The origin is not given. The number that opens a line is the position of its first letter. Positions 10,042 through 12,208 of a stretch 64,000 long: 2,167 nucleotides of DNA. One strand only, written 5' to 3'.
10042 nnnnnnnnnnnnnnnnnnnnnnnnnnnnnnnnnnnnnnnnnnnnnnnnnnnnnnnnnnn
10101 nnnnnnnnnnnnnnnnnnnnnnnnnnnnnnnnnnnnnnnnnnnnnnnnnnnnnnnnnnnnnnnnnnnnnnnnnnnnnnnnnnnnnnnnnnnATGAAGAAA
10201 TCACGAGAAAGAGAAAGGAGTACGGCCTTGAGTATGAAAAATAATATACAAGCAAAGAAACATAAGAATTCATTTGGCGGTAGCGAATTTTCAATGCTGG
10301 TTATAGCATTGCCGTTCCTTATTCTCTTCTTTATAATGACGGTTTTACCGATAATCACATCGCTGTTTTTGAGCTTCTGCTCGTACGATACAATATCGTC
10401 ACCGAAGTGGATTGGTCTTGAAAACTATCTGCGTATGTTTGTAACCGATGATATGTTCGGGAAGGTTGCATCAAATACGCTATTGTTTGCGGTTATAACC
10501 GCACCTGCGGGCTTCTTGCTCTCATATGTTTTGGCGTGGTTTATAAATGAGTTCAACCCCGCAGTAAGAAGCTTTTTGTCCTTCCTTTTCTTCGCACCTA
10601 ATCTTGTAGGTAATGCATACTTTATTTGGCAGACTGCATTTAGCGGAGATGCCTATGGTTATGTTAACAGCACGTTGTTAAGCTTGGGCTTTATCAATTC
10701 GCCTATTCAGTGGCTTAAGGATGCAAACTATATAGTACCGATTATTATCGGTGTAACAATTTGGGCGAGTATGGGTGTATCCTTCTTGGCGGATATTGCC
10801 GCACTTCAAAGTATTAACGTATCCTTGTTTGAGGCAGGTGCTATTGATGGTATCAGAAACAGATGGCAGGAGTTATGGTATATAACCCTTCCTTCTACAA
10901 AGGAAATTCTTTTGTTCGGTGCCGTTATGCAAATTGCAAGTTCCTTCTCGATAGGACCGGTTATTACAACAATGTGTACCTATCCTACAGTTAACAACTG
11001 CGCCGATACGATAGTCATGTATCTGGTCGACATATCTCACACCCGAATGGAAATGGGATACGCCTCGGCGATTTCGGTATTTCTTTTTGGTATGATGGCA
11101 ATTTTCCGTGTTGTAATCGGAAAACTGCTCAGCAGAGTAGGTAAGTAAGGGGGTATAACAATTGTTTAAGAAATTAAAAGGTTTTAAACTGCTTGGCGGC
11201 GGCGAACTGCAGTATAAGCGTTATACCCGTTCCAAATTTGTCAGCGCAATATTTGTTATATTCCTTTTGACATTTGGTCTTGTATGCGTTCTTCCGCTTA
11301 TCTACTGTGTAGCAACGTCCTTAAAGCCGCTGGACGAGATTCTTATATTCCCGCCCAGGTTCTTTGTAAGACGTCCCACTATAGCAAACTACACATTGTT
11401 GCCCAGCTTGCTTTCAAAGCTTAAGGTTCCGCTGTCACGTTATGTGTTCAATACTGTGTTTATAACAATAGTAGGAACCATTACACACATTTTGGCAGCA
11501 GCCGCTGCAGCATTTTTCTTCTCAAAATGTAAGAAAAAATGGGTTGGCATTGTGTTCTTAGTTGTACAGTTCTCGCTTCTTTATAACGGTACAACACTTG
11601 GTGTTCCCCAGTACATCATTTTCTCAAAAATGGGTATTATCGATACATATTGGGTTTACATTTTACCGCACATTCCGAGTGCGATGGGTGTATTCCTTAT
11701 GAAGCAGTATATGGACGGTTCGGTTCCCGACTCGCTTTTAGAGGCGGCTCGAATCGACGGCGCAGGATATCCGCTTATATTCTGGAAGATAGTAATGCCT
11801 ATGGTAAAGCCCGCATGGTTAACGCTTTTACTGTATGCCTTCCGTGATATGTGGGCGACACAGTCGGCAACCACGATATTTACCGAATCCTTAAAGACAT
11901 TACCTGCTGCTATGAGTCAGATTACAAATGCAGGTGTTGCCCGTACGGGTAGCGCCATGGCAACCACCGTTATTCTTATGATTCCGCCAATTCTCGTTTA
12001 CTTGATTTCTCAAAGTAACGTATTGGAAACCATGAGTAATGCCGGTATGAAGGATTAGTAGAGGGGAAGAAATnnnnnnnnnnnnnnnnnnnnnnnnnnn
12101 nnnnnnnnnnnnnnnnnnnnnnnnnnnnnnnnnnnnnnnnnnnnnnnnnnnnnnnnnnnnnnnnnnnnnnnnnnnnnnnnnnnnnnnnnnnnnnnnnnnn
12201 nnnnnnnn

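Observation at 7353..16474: Five-gene SBP / permease / permease / propeller-Yip1 / lipoprotein module with no assigned function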

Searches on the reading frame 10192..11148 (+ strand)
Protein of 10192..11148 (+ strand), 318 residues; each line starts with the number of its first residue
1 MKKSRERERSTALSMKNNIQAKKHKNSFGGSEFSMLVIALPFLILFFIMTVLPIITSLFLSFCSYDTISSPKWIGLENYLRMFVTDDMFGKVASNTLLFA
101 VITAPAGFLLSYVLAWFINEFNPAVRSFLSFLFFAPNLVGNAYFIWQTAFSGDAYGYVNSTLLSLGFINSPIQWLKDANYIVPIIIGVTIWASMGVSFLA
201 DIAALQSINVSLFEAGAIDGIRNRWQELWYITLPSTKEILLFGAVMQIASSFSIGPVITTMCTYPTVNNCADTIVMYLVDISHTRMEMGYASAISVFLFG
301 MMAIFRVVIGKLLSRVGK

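Call 4: search_protein_families(library=pfam, proteins=[window:10192-11148:+], max_evalue=0.01)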
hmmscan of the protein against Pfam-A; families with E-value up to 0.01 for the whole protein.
window:10192-11148:+ (318 aa): 0 families

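Call 5: search_protein_families(library=ncbifam, proteins=[window:10192-11148:+], max_evalue=0.01)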
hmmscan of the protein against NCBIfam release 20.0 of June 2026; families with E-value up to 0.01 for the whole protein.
window:10192-11148:+ (318 aa): 6 families
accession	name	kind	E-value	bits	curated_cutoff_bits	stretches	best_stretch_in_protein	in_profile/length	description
NF007044.0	PRK09497.1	equivalog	1e-13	51.4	348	1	35-304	11-266/285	spermidine/putrescine ABC transporter permease PotB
NF007852.0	PRK10561.1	equivalog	6.9e-13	49.1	335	1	34-308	13-283/295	sn-glycerol-3-phosphate ABC transporter permease UgpA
NF040931.1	ABC_arch_GlcT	equivalog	5.6e-10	39.3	360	1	39-301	2-259/278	glucose ABC transporter permease GlcT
NF007963.0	PRK10683.1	equivalog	5.6e-07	29.3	489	1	35-247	41-248/317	putrescine ABC transporter permease PotH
NF043074.1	MMSYN1_0196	equivalog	8e-05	22.1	350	1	35-120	10-94/277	spermidine/putrescine ABC transporter permease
NF008232.0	PRK10999.1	equivalog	0.0097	14.7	392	1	73-240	264-432/520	maltose ABC transporter permease MalF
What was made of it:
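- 10234..11148 (+): P1, a MalF/UgpA-like permease with an EAA loop (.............). The alternative start at ATG 10192 would overlap SBP_L by 53 nt. NCBIfam UgpA/PotB/GlcT-like hits (call 5).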

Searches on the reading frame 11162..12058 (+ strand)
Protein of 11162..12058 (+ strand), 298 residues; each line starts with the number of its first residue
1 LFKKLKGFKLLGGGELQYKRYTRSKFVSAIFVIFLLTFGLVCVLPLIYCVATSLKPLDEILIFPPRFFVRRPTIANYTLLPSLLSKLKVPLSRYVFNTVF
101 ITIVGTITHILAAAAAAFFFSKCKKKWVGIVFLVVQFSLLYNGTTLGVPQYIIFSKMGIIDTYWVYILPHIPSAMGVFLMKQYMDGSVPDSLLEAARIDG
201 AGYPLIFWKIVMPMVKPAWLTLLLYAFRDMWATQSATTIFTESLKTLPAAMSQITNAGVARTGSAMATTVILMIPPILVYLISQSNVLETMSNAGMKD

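Call 4: search_protein_families(library=pfam, proteins=[window:11162-12058:+], max_evalue=0.01)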
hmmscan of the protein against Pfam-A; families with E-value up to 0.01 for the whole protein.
window:11162-12058:+ (298 aa): 1 family
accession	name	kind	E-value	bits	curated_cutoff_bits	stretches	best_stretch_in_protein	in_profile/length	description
PF00528.27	BPD_transp_1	-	2.1e-06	28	26.4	1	131-286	43-177/184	Binding-protein-dependent transport system inner membrane component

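Call 5: search_protein_families(library=ncbifam, proteins=[window:11162-12058:+], max_evalue=0.01)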
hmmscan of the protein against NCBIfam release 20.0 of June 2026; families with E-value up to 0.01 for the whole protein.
window:11162-12058:+ (298 aa): 5 families
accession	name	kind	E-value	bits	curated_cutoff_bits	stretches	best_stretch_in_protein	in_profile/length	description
NF040932.1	ABC_arch_GlcU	equivalog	4.8e-16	59.2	340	1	30-282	4-255/272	glucose ABC transporter permease GlcU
NF008210.0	PRK10973.1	equivalog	2.5e-15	56.9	297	1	87-288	69-273/281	sn-glycerol-3-phosphate ABC transporter permease UgpE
NF008231.0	PRK10998.1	equivalog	8e-07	28.9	261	1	30-298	15-296/296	maltose ABC transporter permease MalG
NF007852.0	PRK10561.1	equivalog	1.9e-06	28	335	1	186-281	182-282/295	sn-glycerol-3-phosphate ABC transporter permease UgpA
NF007047.0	PRK09500.1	equivalog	3.9e-05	23.4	326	1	91-284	64-249/257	spermidine/putrescine ABC transporter permease PotC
